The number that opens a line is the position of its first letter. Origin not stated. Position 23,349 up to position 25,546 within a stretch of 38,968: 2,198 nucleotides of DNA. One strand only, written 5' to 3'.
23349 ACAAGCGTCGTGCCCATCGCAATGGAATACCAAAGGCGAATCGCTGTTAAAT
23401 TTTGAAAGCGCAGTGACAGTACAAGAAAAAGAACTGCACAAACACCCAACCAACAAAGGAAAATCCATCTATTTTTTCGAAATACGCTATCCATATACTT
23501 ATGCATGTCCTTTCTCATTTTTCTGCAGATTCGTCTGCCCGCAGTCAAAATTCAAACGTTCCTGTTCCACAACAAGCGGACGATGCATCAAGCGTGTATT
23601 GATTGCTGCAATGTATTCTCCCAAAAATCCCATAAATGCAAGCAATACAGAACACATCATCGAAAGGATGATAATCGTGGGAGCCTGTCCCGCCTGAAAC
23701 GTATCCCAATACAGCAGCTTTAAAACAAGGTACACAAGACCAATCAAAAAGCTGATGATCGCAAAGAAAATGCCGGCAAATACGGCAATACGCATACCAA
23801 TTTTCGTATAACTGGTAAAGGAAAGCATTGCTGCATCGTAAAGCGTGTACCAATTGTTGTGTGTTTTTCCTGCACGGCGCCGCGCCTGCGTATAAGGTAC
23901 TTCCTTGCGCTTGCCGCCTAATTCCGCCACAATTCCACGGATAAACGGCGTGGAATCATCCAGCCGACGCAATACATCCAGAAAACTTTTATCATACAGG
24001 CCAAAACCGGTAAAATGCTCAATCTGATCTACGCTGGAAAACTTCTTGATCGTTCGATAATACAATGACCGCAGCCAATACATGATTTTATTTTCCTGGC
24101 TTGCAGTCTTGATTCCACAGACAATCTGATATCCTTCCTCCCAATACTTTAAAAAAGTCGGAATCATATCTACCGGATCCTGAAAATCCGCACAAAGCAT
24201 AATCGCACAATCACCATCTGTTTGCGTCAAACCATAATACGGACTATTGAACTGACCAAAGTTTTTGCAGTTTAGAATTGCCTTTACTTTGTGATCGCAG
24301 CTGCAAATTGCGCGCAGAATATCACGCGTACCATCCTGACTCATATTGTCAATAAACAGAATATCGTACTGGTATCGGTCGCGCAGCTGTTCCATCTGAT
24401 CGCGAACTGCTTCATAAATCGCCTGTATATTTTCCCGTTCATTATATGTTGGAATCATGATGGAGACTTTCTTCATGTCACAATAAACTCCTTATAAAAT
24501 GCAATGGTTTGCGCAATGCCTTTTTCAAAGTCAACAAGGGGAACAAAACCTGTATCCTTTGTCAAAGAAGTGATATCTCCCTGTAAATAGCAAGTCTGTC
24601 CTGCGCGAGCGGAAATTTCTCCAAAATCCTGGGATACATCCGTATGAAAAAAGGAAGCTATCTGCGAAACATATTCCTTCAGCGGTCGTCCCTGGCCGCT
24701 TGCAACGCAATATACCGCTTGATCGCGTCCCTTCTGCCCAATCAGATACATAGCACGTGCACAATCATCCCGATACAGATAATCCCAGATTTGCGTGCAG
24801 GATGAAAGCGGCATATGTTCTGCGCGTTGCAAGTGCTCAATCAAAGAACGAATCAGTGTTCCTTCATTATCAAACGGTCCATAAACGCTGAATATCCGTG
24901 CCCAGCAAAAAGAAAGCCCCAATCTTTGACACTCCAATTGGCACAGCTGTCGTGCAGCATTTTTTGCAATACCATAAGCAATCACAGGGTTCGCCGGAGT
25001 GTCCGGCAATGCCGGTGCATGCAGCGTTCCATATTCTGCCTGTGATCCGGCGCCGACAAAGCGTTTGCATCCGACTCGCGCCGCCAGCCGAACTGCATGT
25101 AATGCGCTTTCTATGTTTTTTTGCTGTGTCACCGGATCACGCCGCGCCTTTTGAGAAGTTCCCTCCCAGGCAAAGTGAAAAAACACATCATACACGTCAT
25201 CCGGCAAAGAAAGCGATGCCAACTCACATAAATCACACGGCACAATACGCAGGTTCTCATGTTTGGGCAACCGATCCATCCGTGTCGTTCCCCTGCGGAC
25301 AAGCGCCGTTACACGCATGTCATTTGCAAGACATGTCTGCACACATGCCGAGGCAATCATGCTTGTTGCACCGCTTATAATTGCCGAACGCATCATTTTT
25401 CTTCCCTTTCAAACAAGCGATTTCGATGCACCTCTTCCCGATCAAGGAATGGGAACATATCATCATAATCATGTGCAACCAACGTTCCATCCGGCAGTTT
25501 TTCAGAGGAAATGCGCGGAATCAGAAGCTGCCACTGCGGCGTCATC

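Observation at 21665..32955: Ten-gene translationally coupled operon: CDP-3,6-dideoxyhexose core + ThDP carboligase + DmpFG pair + Gtr-type export, a candidate pathway for a C-branched sugar cell-envelope decoration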

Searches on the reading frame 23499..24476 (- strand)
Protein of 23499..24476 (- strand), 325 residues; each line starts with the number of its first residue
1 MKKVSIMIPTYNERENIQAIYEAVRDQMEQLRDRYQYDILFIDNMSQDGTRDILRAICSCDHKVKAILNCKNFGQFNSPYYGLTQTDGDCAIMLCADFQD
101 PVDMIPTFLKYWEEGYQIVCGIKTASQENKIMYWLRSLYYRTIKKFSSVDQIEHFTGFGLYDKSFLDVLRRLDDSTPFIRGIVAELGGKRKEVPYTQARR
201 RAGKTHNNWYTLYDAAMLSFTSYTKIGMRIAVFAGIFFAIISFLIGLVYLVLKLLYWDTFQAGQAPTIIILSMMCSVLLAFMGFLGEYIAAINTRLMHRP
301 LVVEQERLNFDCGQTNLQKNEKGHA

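Call 5: search_protein_families(library=pfam, proteins=[window:23499-24476:-], max_evalue=0.001)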
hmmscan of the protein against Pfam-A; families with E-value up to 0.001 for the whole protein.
window:23499-24476:- (325 aa): 1 family
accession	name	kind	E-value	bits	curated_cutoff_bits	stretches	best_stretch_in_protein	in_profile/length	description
PF00535.33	Glycos_transf_2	-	8.6e-23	81.5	23.3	1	5-147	1-139/168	Glycosyl transferase family 2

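Call 6: search_protein_families(library=ncbifam, proteins=[window:23499-24476:-], max_evalue=0.001)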
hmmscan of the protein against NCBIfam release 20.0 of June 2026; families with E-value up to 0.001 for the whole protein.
window:23499-24476:- (325 aa): 11 families
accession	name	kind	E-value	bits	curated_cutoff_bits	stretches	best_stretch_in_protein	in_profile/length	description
NF047588.1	GlcsyltransPgfSStrep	equivalog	2.1e-45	155.3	500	1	3-303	2-301/308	glycosyltransferase PgfS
NF007986.1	PRK10714.1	equivalog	1.2e-32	113.2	529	1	1-303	5-307/316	undecaprenyl-phosphate 4-deoxy-4-formamido-L-arabinose transferase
NF041875.1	EPS_EpsD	equivalog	2.8e-08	33.5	370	1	4-125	1-119/325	exopolysaccharide biosynthesis glycosyltransferase EpsD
NF047683.1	TeichurnBiosyTuaG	equivalog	2.9e-08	33.7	400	1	3-97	7-96/252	teichuronic acid biosynthesis protein TuaG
TIGR03937.1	PgaC_IcaA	equivalog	4.5e-08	32.5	422.3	1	2-97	45-135/407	poly-beta-1,6-N-acetyl-D-glucosamine synthase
TIGR04283.1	glyco_like_mftF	equivalog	2.2e-07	30.7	182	1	4-139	1-124/221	TIGR04283 family arsenosugar biosynthesis glycosyltransferase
NF050050.1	ProtGlycPglI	equivalog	4.6e-07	29.5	500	1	1-132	1-128/306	GalNAc(5)-diNAcBac-PP-undecaprenol beta-1,3-glucosyltransferase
NF045692.1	OglycostaseCruG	equivalog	6.6e-07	28.6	600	1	2-67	41-101/386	2'-O-glycosyltransferase CruG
NF038302.1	EPS_HpsE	equivalog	9e-07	28.1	300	1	4-56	3-53/307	hormogonium polysaccharide biosynthesis glycosyltransferase HpsE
TIGR04182.1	glyco_TIGR04182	equivalog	2.2e-06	27.3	325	1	3-298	1-291/293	S-layer glycoprotein N-glycosyltransferase AglJ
NF010496.0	PRK13915.1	equivalog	2.2e-06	27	262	1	2-105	31-134/307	glucosyl-3-phosphoglycerate synthase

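Call 54: search_solved_structures(query=window:23499-24476:-, max_evalue=0.00001)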
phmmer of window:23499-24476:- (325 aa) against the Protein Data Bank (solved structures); distinct sequences matched with E-value up to 0.00001: 7.
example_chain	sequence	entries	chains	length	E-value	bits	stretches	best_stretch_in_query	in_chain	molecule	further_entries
5eke_A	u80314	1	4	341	1.8e-32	116.4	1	4-304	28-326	Uncharacterized glycosyltransferase sll0501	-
5ekp_C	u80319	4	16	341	1.3e-31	113.5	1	4-304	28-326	Uncharacterized glycosyltransferase sll0501 | Glycosyltransferase sll0501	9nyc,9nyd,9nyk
9nye_A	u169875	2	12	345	1.4e-31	113.5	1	4-304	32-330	Glycosyltransferase sll0501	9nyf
9hwj_A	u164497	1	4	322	1e-26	97.4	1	1-305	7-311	Undecaprenyl-phosphate 4-deoxy-4-formamido-L-arabinose transferase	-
9bhc_C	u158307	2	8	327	2.8e-24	89.5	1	1-305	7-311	Undecaprenyl-phosphate 4-deoxy-4-formamido-L-arabinose transferase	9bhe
8vxh_A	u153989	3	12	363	4e-24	88.9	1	1-305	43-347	Undecaprenyl-phosphate 4-deoxy-4-formamido-L-arabinose transferase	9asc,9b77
5mlz_A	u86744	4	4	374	1.6e-12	50.8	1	3-134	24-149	Dolichol monophosphate mannose synthase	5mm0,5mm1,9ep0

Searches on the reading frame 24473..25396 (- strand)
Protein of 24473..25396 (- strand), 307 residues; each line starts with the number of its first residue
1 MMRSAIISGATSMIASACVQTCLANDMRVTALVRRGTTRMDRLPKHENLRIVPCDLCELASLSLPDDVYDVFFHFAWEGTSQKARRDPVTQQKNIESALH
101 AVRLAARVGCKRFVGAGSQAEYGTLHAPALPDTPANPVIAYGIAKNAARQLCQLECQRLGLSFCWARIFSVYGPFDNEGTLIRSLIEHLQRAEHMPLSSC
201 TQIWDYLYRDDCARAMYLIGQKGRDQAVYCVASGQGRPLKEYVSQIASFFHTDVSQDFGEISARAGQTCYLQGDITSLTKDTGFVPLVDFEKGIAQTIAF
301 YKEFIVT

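Call 5: search_protein_families(library=pfam, proteins=[window:24473-25396:-], max_evalue=0.001)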
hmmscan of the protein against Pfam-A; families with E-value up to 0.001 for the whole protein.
window:24473-25396:- (307 aa): 3 families
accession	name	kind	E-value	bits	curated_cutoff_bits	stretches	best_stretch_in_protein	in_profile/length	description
PF01370.27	Epimerase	-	2e-32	113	20.9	1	6-229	2-237/240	NAD dependent epimerase/dehydratase family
PF16363.11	GDP_Man_Dehyd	-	8.2e-17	62.1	27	1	7-296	2-331/332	GDP-mannose 4,6 dehydratase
PF13460.12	NAD_binding_10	-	2.9e-07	31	27.2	1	9-150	1-129/184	NAD(P)H-binding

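Call 6: search_protein_families(library=ncbifam, proteins=[window:24473-25396:-], max_evalue=0.001)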
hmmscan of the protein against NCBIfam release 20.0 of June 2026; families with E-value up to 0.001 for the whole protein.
window:24473-25396:- (307 aa): 8 families
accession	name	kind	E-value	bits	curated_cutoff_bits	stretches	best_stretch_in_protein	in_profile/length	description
TIGR01181.1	dTDP_gluc_dehyt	equivalog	9e-20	71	365.1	1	6-303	3-313/321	dTDP-glucose 4,6-dehydratase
TIGR01179.1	galE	equivalog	2.9e-11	42.8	262.3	1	6-296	3-320/332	UDP-glucose 4-epimerase GalE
TIGR04180.1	EDH_00030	hypoth_equivalog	1.2e-08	34.4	475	1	6-255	2-261/297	NAD-dependent 4,6-dehydratase LegB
NF007582.0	PRK10217.1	equivalog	3.1e-08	33.1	698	1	112-301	128-331/355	dTDP-glucose 4,6-dehydratase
NF007490.0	PRK10084.1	subfamily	1e-07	31.3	649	1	133-302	159-335/361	dTDP-glucose 4,6-dehydratase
TIGR02197.1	heptose_epim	equivalog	4.1e-07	29.5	274.6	1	7-301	3-313/316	ADP-glyceromanno-heptose 6-epimerase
TIGR03466.1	HpnA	hypoth_equivalog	8.6e-05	21.6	367.65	1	5-128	3-123/327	hopanoid-associated sugar epimerase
TIGR01472.1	gmd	equivalog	0.00028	20.2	415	0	99-261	112-277/342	GDP-mannose 4,6-dehydratase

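Call 8: search_solved_structures(query=window:24473-25396:-, max_evalue=0.001)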
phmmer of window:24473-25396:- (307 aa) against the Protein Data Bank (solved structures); distinct sequences matched with E-value up to 0.001: 41.
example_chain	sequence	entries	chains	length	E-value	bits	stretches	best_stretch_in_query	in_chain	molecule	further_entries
4zrm_A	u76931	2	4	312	1.4e-14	57.2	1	61-303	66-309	UDP-glucose 4-epimerase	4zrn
6kv9_A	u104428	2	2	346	1.1e-13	54.2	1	6-300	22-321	MoeE5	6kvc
2pk3_A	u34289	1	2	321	2.7e-13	53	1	20-303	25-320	GDP-6-deoxy-D-lyxo-4-hexulose reductase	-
6dnt_A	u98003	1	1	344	1.8e-12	50.3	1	4-301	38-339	NAD-dependent epimerase/dehydratase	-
1r6d_A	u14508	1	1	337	4.3e-12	49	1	47-303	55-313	TDP-glucose-4,6-dehydratase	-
1r66_A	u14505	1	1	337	4.3e-12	49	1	47-303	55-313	TDP-glucose-4,6-dehydratase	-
6wjb_A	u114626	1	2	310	3.7e-10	42.7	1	5-185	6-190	NAD-dependent epimerase/dehydratase family protein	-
2pzk_A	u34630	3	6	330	1.1e-09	41.1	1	6-307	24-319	Putative nucleotide sugar epimerase/ dehydratase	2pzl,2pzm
6wj9_A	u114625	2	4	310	3.5e-09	39.5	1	5-185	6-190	NAD-dependent epimerase/dehydratase family protein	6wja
10ke_A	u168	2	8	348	6.4e-09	38.6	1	7-305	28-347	Capsular polysaccharide biosynthesis protein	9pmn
3icp_A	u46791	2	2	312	7.7e-09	38.3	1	70-225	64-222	NAD-dependent epimerase/dehydratase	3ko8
3aw9_A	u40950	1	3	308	7.9e-09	38.3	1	70-225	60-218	NAD-dependent epimerase/dehydratase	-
8du1_A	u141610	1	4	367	3.4e-08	36.2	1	121-302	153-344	dTDP-glucose 4,6-dehydratase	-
1bxk_A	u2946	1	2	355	3.5e-08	36.2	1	2-301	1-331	PROTEIN (DTDP-GLUCOSE 4,6-DEHYDRATASE)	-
6x3b_A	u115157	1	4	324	9.5e-08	34.8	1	55-295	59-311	GDP-6-deoxy-D-mannose reductase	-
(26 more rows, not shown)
